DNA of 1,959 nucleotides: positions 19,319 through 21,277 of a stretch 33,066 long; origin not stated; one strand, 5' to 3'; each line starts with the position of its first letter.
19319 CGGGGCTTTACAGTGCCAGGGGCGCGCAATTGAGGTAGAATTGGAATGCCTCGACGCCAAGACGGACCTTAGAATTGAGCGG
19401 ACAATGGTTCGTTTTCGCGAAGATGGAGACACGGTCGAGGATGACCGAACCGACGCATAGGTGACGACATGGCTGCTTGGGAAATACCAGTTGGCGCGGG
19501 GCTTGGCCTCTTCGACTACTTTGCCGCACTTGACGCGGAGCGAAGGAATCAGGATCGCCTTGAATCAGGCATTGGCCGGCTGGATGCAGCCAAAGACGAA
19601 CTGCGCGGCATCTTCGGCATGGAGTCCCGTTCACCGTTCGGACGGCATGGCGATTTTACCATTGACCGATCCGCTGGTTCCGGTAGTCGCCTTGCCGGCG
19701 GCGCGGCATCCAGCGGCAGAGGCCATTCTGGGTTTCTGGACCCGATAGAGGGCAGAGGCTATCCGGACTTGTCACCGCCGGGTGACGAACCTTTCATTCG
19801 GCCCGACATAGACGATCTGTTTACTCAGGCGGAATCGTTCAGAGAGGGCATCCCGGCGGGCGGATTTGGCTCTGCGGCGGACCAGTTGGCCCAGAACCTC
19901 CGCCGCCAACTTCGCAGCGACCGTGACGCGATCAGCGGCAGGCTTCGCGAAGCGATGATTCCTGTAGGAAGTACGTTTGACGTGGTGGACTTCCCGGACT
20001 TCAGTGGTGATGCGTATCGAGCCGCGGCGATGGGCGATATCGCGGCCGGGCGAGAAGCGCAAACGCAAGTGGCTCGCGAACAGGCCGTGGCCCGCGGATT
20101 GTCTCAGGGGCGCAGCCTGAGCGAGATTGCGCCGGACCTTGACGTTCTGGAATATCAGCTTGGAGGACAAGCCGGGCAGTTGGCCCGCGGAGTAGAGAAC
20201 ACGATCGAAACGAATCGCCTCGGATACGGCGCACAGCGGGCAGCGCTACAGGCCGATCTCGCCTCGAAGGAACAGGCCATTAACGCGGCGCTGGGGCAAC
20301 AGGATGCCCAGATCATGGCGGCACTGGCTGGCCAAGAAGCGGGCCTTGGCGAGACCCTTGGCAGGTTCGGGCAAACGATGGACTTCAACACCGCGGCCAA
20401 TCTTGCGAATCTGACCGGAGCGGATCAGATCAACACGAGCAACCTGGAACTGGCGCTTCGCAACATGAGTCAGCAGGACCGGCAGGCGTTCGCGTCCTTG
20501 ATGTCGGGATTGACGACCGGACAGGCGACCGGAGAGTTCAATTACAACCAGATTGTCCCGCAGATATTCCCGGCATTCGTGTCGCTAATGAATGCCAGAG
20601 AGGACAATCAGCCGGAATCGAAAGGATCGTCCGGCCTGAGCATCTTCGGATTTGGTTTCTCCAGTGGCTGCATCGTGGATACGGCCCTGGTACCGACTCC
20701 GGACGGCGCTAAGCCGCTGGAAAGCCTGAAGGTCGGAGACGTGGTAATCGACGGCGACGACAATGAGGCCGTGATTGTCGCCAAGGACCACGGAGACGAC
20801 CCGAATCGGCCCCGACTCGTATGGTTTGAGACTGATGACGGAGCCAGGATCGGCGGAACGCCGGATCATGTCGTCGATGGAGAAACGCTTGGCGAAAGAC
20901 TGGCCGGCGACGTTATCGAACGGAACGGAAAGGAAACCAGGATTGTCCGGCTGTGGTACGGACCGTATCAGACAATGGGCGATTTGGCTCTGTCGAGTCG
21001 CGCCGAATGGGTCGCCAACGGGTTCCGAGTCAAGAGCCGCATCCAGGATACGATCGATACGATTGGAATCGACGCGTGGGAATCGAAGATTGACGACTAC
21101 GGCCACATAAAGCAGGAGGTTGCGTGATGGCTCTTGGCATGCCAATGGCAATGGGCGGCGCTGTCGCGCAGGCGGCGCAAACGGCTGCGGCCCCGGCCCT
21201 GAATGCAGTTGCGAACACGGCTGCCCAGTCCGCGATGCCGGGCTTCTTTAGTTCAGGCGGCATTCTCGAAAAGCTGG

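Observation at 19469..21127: Virion-module protein ending in a Hint (Hedgehog/intein-like) autoprocessing domain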

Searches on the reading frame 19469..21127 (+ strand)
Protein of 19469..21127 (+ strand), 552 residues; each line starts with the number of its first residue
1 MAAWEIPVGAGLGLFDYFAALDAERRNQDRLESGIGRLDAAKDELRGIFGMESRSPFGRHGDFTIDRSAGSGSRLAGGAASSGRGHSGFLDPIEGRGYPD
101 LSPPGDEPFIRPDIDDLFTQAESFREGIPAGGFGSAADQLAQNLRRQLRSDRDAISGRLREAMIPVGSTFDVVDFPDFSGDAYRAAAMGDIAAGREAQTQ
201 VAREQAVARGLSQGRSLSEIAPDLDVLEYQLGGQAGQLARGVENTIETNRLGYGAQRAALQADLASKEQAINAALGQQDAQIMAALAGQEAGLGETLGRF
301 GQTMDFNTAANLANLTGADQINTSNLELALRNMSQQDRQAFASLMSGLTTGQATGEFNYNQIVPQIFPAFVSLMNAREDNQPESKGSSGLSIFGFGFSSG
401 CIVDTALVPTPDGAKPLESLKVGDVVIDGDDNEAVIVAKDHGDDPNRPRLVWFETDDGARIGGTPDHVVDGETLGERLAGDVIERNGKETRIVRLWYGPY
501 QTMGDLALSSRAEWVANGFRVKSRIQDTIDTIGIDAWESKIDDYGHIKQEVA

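Call 3: search_protein_families(library=pfam, proteins=[window:19469-21127:+], max_evalue=10)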
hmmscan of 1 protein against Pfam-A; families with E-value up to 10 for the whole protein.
window:19469-21127:+ (552 aa): 2 families
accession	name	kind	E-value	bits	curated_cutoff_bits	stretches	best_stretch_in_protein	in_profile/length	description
PF01079.26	Hint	-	0.0083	16.2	29.7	1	399-469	11-86/213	Hint module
PF13403.11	Hint_2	-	0.05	14.4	28.4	1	401-436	2-37/147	Hint domain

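Call 4: search_protein_families(library=phrogs, proteins=[window:19469-21127:+], max_evalue=1)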
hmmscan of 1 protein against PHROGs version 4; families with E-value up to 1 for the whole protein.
window:19469-21127:+ (552 aa): 0 families

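Call 5: search_solved_structures(query=window:19469-21127:+, max_evalue=10, show_alignments=3)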
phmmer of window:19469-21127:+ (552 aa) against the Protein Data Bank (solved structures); distinct sequences matched with E-value up to 10: 3.
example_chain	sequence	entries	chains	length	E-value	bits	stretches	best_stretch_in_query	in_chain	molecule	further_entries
4a47_A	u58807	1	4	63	1.4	10.8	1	256-290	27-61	SSR2857 PROTEIN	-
4a46_A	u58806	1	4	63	1.5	10.8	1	256-290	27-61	SSR2857 PROTEIN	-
1sb6_A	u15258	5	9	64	1.5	10.7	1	256-290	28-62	copper chaperone ScAtx1 | SSR2857 PROTEIN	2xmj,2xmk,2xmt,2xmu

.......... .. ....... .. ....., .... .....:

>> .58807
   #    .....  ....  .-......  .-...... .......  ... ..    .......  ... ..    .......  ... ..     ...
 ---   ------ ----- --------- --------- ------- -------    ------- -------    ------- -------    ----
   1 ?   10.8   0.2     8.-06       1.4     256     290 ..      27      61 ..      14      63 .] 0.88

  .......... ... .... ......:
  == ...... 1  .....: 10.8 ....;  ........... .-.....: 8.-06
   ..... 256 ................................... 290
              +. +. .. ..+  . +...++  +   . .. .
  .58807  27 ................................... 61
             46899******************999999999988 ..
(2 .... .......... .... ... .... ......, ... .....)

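Call 7: find_homologous_proteins(query=window:19469-21127:+, max_evalue=0.001)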
Query window:19469-21127:+ (552 aa): 1 proteins with E <= 0.001 among 8000 candidates.
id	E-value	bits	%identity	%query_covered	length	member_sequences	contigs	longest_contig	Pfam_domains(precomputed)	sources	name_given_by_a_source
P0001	0.0e+0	1218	100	100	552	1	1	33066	-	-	-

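Call 15: search_dna_similar(query=window:19469-21127:+, collection=phages, mode=protein, max_evalue=1)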
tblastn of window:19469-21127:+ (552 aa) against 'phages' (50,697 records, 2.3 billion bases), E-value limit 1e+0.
Records with a match: 4; places in all: 4; records where one place covers at least 80% of the query: 0.
Best place of each record, by identity: <60% 4.
By first word of the organism name: Mycobacterium 3; Microcystis 1.
By host as written in the record: Mycobacterium smegmatis mc2 155 3; Microcystis viridis 1.
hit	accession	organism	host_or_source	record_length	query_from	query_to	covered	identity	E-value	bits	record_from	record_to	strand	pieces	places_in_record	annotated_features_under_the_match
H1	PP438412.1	Microcystis phage Mvi-JY20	Microcystis viridis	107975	365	519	28%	26.9%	2e-1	41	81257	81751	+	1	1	hypothetical protein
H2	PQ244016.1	Mycobacterium phage Blubba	Mycobacterium smegmatis mc2 155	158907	401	486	16%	33.7%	4e-1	40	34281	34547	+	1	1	79: portal protein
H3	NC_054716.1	Mycobacterium phage Cane17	Mycobacterium smegmatis mc2 155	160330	401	486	16%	33.7%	5e-1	39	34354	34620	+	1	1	79: portal protein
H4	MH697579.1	Mycobacterium phage Cane17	Mycobacterium smegmatis mc2 155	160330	401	486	16%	33.7%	5e-1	39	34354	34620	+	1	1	79: portal protein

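Call 22: search_protein_representatives(protein=window:19469-21127:+)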
Query: 552 residues. Proteins with E-value up to 0.001 (for the whole library): 54; up to 1e-10: 17; up to 1e-30: 3. The best 54 are listed.
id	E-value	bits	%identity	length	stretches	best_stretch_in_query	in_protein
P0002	2.4e-153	528.2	52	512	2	114-551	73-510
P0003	8.7e-42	160.1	37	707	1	155-545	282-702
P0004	5.9e-33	130.9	34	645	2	360-542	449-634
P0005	6.3e-24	101.1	32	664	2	312-533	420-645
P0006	8.4e-22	94.1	32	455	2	382-530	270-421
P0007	1.4e-21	93.4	32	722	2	330-540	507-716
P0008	7.7e-20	87.6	33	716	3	312-525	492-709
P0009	1.1e-17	80.5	29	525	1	163-526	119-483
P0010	2.8e-16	75.9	35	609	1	148-527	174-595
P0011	3.3e-16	75.7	29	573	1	55-547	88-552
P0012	3.4e-16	75.6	29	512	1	153-548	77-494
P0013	1.7e-14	70.0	28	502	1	187-538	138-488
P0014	1.8e-14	69.9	28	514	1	165-526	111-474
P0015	2.9e-14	69.3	30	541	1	149-542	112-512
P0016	3.0e-11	59.3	27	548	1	164-534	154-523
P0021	1.8e-09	53.4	27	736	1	175-525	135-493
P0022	5.4e-09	51.9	32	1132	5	398-469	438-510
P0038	4.5e-06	42.2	32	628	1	401-525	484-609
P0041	1.3e-05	40.7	35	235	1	395-523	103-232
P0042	1.5e-05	40.4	35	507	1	308-525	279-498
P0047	3.5e-05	39.3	32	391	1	152-356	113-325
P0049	1.1e-04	37.7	34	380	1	149-304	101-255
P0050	1.7e-04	37.0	37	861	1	388-470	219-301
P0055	7.8e-04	34.8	23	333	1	323-520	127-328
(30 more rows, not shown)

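Call 34: find_encoding_contigs(protein=P0002, flank=10000, max_places=3)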
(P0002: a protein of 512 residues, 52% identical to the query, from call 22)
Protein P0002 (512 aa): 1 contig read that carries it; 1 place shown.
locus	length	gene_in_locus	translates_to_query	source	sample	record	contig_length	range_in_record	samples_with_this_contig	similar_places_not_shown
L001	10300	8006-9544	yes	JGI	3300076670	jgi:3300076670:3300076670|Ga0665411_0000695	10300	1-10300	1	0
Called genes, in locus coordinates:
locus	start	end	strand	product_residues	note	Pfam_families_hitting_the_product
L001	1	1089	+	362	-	?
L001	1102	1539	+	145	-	-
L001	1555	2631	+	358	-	-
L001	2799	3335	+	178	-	-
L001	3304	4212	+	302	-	-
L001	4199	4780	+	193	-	-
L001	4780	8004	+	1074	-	-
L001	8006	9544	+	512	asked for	-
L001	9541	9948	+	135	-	-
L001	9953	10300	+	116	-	?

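Call 35: find_encoding_contigs(protein=P0003, flank=10000, max_places=2)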
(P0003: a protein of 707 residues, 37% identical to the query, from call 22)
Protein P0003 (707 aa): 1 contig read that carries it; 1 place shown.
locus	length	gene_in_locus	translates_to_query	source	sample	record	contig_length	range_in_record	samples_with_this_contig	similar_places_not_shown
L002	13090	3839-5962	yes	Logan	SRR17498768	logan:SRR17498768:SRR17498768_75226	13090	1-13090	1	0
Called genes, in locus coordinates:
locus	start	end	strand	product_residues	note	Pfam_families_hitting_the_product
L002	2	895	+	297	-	?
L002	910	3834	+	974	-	-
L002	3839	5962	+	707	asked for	-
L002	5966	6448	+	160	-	-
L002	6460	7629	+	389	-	-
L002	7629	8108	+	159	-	-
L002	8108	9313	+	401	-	-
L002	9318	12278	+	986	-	-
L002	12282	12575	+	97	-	-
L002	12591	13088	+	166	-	?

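Call 36: find_encoding_contigs(protein=P0009, flank=10000, max_places=2)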
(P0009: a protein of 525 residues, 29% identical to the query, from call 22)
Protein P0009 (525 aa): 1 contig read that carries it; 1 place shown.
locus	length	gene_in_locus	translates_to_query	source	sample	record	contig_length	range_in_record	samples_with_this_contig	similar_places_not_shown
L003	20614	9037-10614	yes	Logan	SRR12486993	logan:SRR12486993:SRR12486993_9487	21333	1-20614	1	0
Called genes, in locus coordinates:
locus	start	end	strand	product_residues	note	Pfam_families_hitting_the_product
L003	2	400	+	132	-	?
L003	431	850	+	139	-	PF00166:Cpn10 (weak)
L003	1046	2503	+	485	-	-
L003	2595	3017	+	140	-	-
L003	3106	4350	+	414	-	-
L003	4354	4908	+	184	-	-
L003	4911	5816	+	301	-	-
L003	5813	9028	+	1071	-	-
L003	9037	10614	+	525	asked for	-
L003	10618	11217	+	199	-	-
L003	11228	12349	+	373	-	-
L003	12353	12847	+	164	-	-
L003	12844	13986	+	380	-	-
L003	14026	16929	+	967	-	-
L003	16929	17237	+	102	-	-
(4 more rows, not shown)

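Call 37: find_encoding_contigs(protein=P0011, flank=10000, max_places=2)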
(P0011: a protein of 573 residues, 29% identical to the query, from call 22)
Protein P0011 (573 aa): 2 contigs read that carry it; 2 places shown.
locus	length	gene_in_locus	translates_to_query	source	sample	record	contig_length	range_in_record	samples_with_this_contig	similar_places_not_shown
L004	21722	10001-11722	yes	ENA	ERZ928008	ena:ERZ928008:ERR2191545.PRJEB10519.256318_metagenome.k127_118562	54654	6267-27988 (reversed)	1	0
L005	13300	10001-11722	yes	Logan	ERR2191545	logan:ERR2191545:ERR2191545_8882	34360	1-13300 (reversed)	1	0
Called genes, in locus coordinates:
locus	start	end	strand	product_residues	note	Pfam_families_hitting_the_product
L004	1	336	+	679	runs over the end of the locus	-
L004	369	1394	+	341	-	-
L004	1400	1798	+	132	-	-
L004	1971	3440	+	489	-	-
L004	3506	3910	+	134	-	-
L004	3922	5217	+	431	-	-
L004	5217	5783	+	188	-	-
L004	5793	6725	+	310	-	PF24175:SU10_adaptor (weak)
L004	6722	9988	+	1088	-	-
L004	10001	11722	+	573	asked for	-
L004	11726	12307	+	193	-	-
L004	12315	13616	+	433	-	-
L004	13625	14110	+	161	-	-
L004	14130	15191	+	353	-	-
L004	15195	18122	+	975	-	-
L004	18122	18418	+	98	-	-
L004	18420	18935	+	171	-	-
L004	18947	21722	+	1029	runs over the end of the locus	PF22842:Pel9A-like_beta_helix, PF13229:Beta_helix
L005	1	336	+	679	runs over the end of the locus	-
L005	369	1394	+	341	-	-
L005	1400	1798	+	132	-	-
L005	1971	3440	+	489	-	-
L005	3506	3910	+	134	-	-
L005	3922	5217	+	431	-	-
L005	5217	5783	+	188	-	-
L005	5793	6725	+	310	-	PF24175:SU10_adaptor (weak)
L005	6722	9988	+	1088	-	-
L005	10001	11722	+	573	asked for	-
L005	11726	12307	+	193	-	-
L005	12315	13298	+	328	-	?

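Call 42: predict_structure(alignment_id=A1)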
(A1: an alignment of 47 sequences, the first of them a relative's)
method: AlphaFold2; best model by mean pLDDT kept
length: 552 residues; sequences in the alignment: 47
mean_pLDDT: 74.8   pTM: 0.39
mean pLDDT of the five models: 74.8, 73.1, 71.7, 71.5, 70.7
residues with pLDDT >= 90: 214; 70-90: 120; 50-70: 103; < 50: 115
segments of 3 or more residues with pLDDT < 50: 1-14, 51-111, 127-131, 318-323, 364-366, 380-392, 394-396
pLDDT, mean of each block of 10 residues (from residue 1): 38 52 72 71 62 42 38 36 37 39 46 59 51 67 82 84 87 86 94 96 96 96 95 95 94 91 89 86 80 75 71 55 50 57 65 57 51 58 34 55 98 98 98 97 89 97 97 97 96 96 97 98 95 93 82 59
secondary structure, 60 per line:
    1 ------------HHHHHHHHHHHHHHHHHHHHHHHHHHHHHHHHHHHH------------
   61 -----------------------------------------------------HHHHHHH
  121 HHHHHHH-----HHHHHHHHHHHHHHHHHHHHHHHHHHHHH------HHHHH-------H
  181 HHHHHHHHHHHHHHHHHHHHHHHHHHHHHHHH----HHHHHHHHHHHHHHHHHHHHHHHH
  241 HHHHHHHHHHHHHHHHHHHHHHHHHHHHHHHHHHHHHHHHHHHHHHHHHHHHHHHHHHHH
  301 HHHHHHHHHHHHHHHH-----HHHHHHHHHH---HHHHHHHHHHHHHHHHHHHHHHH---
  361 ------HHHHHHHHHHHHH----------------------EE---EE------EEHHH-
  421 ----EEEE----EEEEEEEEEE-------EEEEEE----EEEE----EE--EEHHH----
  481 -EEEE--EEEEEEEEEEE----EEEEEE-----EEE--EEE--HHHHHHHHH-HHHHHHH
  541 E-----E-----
elements in order: H13-48 H114-127 H133-161 H168-172 H180-212 H217-316 H322-331 H335-357 H367-379 E425-428 E433-442 E450-455 E460-463 E482-485 E488-498 E503-508 E514-516 E519-521 H524-532 H534-540

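Call 45: fold_search(model_id=the predicted structure, library=pdb)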
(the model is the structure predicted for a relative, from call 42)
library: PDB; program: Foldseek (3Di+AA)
matches with E <= 10: 282; with E <= 0.001: 43
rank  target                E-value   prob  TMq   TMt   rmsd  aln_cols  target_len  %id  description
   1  6riz                  1.4e-07  1.00  0.21  0.84   1.9       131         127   17  Crystal structure of gp41-1 intein (C1A, F65W, D107C) (released 2020-04-29)
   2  6qaz                  1.8e-07  1.00  0.21  0.84   2.1       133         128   18  Crystal structure of gp41-1 intein (released 2019-11-13)
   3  6riy_B                8.0e-07  1.00  0.19  0.75   3.1       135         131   16  Crystal structure of MchDnaB-1 intein (N145AA) (released 2020-05-13)
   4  6rix_A                9.0e-07  1.00  0.20  0.76   3.0       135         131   18  Crystal structure of MchDnaB-1 intein (released 2020-05-13)
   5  6bs8_A                1.5e-06  1.00  0.18  0.72   3.0       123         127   20  The class 3 DnaB intein from Mycobacterium smegmatis (released 2018-11-21)
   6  6bs8_B                1.9e-06  1.00  0.19  0.74   3.2       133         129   18  The class 3 DnaB intein from Mycobacterium smegmatis (released 2018-11-21)
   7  6bs8_C                2.1e-06  1.00  0.19  0.77   2.7       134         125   19  The class 3 DnaB intein from Mycobacterium smegmatis (released 2018-11-21)
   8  6riy_A                2.5e-06  1.00  0.20  0.76   2.7       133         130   17  Crystal structure of MchDnaB-1 intein (N145AA) (released 2020-05-13)
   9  6rix_B                3.1e-06  1.00  0.19  0.75   3.0       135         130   17  Crystal structure of MchDnaB-1 intein (released 2020-05-13)
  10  6frh_A                3.8e-06  1.00  0.20  0.63   3.3       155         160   17  Crystal structure of Ssp DnaB Mini-Intein variant M86 (released 2019-01-30)
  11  6frh_B                5.3e-06  1.00  0.20  0.69   3.3       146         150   18  Crystal structure of Ssp DnaB Mini-Intein variant M86 (released 2019-01-30)
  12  6tmm_BBB              6.9e-06  1.00  0.20  0.64   3.6       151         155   14  BIL2 domain from T.thermophila BUBL1 locus (C1A-N143A) (released 2020-12-16)
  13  6frg                  8.6e-06  1.00  0.20  0.65   3.2       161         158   16  Crystal structure of G-1F mutant of Ssp DnaB Mini-Intein variant M86 (released 2019-01-30)
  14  1mi8                  9.6e-06  1.00  0.20  0.71   3.3       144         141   17  2.0 Angstrom crystal structure of a DnaB intein from Synechocystis sp. PCC 6803 (released 2003-08-19)
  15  4o1r                  1.6e-05  1.00  0.21  0.74   2.9       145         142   21  Crystal structure of NpuDnaB intein (released 2014-03-19)
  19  1at0                  3.5e-05  1.00  0.20  0.70   3.7       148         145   17  17-kDA fragment of hedgehog C-terminal autoprocessing domain (released 1997-11-12)
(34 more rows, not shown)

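Call 53: fold_search(model_id=the predicted structure, library=viral)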
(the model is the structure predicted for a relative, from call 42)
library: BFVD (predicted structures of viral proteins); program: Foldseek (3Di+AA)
matches with E <= 10: 545; with E <= 0.001: 58
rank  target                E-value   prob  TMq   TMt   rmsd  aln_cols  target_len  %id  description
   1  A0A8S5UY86            2.2e-10  1.00  0.21  0.22  35.6       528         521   15  Hint [Phage sp. ctKtV17]
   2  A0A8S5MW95            4.2e-10  1.00  0.21  0.31  27.6       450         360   16  Hint [Caudovirales sp. ctUL28]
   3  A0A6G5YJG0            1.5e-08  1.00  0.22  0.22   4.1       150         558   17  (no name in the UniProt tables at hand)
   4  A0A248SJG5            3.7e-08  1.00  0.21  0.18   2.9       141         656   18  (no name in the UniProt tables at hand)
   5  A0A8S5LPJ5            6.0e-07  1.00  0.20  0.24  10.2       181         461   15  DNA polymerase [Myoviridae sp. ct0f722]
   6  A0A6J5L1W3            1.8e-06  1.00  0.20  0.13   6.7       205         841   13  Hint domain N-terminal [uncultured Caudovirales phage]
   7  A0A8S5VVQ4            1.9e-06  1.00  0.21  0.36   8.7       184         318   15  (no name in the UniProt tables at hand)
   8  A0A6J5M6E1            5.8e-06  1.00  0.20  0.39   7.8       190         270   15  Hint domain containing protein [uncultured Caudovirales phage]
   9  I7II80                7.9e-06  1.00  0.19  0.26  12.4       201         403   13  Terminase (T4 gp17-like) [Campylobacter phage CP21]
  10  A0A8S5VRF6            8.8e-06  1.00  0.21  0.70   3.0       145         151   16  (no name in the UniProt tables at hand)
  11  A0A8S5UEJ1            1.5e-05  1.00  0.19  0.13  11.0       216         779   15  Terminase [Siphoviridae sp. ctX5W26]
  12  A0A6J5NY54            1.7e-05  1.00  0.21  0.36   4.8       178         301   16  PASTA_pknB domain containing protein [uncultured Caudovirales phage]
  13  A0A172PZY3            1.8e-05  1.00  0.22  0.28  14.8       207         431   13  RNA (Guanine-N1-)-methyltransferase [Acinetobacter phage vB_AbaM_ME3]
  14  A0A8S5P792            1.9e-05  1.00  0.20  0.68   3.7       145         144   14  Hint module [Herelleviridae sp. cttEB8]
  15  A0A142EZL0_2          2.0e-05  1.00  0.18  0.12   8.8       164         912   21  (no name in the UniProt tables at hand)
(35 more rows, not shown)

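Call 58: find_encoding_contigs(protein=P0049, flank=8000, max_places=2)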
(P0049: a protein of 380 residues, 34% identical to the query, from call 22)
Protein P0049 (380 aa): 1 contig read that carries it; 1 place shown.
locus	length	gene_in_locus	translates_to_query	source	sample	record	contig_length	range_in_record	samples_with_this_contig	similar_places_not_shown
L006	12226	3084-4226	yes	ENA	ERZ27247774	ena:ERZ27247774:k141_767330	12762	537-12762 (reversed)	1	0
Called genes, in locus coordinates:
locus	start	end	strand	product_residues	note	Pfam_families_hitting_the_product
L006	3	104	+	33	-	?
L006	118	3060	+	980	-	-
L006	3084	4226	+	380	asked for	-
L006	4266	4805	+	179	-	-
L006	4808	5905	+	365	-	-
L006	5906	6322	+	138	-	-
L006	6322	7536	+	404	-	-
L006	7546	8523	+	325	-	-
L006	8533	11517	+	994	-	-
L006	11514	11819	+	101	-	-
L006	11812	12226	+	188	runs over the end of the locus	-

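Call 59: find_encoding_contigs(protein=P0047, flank=8000, max_places=2)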
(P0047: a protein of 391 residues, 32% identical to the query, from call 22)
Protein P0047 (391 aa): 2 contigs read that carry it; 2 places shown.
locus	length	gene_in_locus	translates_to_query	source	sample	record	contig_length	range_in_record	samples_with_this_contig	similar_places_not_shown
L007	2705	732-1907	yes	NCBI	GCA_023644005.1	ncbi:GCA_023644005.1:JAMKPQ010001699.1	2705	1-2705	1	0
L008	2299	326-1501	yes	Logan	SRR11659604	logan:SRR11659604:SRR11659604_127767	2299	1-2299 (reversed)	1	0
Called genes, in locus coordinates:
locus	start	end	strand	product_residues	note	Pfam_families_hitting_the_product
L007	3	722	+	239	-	?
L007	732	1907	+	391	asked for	-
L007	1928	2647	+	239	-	-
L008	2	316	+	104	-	?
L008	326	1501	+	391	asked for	-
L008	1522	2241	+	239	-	-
